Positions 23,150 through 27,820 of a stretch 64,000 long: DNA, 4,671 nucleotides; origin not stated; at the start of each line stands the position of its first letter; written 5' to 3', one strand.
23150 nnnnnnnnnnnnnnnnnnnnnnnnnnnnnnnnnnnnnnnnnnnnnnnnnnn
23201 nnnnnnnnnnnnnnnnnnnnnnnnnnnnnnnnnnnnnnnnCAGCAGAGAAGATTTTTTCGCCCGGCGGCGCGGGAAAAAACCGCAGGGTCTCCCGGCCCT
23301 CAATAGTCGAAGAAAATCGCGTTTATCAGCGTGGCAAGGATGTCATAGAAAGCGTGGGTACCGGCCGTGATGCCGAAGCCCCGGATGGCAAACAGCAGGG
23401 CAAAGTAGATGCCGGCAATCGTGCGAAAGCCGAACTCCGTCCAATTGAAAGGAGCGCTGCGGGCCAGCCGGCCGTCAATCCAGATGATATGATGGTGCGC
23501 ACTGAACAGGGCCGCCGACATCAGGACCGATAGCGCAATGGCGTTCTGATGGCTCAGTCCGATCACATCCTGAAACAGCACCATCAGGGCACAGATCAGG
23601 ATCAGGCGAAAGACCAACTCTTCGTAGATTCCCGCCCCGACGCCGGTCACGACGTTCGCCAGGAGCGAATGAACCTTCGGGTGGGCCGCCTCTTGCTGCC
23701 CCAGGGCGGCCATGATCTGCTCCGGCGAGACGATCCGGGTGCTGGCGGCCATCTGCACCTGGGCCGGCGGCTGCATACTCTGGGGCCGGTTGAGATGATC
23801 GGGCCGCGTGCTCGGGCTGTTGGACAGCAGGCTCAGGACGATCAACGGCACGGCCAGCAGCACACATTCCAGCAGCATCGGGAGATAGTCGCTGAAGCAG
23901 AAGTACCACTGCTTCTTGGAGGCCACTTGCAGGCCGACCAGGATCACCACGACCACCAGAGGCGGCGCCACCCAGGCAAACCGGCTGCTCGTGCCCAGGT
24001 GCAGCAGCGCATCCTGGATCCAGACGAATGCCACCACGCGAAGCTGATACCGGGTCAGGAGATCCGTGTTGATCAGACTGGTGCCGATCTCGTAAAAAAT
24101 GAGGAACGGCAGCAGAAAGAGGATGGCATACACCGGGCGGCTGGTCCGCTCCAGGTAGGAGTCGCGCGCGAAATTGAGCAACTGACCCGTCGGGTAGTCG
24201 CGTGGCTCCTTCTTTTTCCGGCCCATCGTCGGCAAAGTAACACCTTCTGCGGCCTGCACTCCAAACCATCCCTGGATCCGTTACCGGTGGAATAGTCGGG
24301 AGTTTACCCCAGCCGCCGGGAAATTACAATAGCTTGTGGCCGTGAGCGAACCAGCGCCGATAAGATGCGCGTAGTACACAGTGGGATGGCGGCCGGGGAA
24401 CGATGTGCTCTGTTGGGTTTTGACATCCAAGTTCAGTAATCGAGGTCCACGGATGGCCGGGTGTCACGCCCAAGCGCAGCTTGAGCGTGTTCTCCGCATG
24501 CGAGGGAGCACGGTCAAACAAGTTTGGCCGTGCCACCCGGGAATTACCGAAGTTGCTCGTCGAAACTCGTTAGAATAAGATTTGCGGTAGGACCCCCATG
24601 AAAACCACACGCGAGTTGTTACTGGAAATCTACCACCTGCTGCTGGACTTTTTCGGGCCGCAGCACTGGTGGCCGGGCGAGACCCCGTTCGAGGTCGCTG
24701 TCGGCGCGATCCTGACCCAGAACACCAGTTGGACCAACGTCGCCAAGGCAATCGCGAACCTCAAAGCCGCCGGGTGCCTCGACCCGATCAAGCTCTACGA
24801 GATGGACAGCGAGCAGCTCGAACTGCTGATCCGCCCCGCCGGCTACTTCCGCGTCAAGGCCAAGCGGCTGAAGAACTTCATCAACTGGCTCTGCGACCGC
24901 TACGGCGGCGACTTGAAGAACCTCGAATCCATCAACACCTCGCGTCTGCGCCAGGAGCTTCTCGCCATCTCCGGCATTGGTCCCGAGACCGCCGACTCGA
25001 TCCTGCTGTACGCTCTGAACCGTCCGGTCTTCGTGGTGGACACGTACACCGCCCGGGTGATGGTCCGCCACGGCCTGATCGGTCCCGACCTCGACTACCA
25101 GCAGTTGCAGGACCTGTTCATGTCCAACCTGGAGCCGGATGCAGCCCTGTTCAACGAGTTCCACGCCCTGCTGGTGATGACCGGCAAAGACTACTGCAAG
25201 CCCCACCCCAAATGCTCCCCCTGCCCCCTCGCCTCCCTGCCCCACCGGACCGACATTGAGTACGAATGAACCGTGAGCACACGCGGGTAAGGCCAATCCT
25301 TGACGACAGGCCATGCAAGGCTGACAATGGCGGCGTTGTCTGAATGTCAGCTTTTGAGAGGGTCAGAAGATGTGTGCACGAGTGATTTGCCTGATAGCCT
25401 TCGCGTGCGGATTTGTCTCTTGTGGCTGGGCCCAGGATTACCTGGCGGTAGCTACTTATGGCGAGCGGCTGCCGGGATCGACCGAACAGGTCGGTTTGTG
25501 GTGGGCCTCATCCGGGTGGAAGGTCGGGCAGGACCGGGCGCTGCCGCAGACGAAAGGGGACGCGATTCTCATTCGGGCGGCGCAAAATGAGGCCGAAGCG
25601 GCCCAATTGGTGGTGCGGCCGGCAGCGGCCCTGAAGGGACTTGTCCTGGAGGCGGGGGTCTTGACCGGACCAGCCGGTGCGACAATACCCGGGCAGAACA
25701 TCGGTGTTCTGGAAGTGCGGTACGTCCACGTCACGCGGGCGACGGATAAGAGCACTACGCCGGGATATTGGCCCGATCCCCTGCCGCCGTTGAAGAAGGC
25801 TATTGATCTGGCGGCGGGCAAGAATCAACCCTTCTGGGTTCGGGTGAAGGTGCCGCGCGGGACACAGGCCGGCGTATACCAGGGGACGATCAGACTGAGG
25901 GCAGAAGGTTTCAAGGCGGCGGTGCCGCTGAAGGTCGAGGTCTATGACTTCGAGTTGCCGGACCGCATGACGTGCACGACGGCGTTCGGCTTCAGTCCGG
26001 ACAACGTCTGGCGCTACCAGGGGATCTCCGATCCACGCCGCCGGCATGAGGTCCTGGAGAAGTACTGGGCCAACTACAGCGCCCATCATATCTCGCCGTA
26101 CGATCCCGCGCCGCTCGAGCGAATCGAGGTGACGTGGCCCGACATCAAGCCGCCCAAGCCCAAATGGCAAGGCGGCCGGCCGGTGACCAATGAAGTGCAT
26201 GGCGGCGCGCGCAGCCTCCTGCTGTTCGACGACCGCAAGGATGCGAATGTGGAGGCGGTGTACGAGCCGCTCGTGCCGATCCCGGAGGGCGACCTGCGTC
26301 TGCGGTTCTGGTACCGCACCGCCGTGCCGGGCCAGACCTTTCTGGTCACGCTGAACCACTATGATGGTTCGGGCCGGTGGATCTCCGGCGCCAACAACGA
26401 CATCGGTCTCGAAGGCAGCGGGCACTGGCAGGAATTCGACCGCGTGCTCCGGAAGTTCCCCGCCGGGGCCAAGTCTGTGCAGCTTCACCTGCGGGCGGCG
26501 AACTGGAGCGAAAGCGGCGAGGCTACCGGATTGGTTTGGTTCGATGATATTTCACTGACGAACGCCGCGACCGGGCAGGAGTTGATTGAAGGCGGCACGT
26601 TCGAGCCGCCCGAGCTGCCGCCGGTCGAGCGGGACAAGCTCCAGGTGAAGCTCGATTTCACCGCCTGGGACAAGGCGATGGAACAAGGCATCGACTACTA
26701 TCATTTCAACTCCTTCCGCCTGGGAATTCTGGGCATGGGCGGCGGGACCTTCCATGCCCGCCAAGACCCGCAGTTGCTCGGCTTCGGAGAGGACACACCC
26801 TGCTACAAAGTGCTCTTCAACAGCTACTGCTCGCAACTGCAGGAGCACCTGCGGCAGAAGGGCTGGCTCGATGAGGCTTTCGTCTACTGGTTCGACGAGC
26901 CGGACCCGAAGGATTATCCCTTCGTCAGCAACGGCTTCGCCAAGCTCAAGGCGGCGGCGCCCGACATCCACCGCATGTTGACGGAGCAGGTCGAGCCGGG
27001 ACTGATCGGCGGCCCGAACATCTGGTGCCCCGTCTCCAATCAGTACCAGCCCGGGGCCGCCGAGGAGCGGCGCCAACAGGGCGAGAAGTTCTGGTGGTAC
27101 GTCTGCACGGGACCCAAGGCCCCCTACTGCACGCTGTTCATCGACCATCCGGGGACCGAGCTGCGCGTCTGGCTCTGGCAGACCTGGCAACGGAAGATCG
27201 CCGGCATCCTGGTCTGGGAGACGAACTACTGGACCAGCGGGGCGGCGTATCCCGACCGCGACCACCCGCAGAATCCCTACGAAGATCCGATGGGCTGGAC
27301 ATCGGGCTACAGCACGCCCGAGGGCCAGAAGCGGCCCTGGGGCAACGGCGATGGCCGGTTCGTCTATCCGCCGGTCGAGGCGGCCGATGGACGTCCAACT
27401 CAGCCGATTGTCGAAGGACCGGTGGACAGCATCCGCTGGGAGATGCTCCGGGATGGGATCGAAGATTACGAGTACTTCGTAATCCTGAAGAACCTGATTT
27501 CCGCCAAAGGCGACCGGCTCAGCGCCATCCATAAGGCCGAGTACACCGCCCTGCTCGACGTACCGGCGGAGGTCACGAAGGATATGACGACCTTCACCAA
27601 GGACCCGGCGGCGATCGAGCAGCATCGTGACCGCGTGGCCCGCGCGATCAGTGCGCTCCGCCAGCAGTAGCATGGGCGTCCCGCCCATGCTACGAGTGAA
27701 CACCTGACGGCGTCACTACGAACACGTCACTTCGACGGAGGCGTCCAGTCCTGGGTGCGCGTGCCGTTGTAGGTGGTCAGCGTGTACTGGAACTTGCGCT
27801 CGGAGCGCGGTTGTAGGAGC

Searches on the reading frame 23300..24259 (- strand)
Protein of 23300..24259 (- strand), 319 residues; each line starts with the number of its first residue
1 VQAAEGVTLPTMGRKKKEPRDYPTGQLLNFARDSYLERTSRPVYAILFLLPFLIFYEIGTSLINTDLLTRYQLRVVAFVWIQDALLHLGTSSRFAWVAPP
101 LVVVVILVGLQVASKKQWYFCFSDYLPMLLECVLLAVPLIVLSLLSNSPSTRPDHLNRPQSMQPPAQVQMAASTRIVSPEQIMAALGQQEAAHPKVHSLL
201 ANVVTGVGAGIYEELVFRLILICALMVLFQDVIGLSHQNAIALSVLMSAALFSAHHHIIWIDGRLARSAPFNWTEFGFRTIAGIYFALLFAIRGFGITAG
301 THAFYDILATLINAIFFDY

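Call 80: search_protein_families(library=pfam, proteins=[window:23300-24259:-], max_evalue=0.00001)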
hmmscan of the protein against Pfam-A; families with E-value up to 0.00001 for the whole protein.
window:23300-24259:- (319 aa): 1 family
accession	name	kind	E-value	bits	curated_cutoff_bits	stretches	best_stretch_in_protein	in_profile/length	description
PF02517.21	Rce1-like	-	4.5e-07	30.5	22.4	1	198-307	4-92/93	Type II CAAX prenyl endopeptidase Rce1-like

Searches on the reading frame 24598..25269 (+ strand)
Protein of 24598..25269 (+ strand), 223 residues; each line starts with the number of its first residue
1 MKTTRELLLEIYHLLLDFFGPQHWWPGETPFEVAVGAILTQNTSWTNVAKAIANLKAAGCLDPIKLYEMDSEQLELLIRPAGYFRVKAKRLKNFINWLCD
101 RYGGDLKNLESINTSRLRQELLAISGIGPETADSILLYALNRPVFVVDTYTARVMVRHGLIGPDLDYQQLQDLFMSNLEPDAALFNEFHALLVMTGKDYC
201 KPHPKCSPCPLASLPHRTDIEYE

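Call 80: search_protein_families(library=pfam, proteins=[window:24598-25269:+], max_evalue=0.00001)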
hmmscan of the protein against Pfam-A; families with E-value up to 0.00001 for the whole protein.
window:24598-25269:+ (223 aa): 1 family
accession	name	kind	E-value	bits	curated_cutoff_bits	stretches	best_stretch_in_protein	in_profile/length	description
PF00730.31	HhH-GPD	-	1.1e-16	61.5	26.2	1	35-179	1-107/108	HhH-GPD superfamily base excision DNA repair protein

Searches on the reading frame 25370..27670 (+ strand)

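Call 80: search_protein_families(library=pfam, proteins=[window:25370-27670:+], max_evalue=0.00001)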
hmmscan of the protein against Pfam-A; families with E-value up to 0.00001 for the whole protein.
window:25370-27670:+ (766 aa): 3 families
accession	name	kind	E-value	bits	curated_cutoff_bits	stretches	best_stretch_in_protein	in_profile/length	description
PF13320.12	GH123_cat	-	2.6e-24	86.6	23.1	1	425-705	69-323/324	Glycoside hydrolase 123, catalytic domain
PF22680.2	Glyco_hydro_123_N_2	-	1.1e-11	45.2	27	1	61-177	18-141/142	Glycoside hydrolase 123 N-terminal domain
PF19543.5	GH123_N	-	3.5e-06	25.6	22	1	140-198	253-312/969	Glycoside hydrolase 123, N-terminal domain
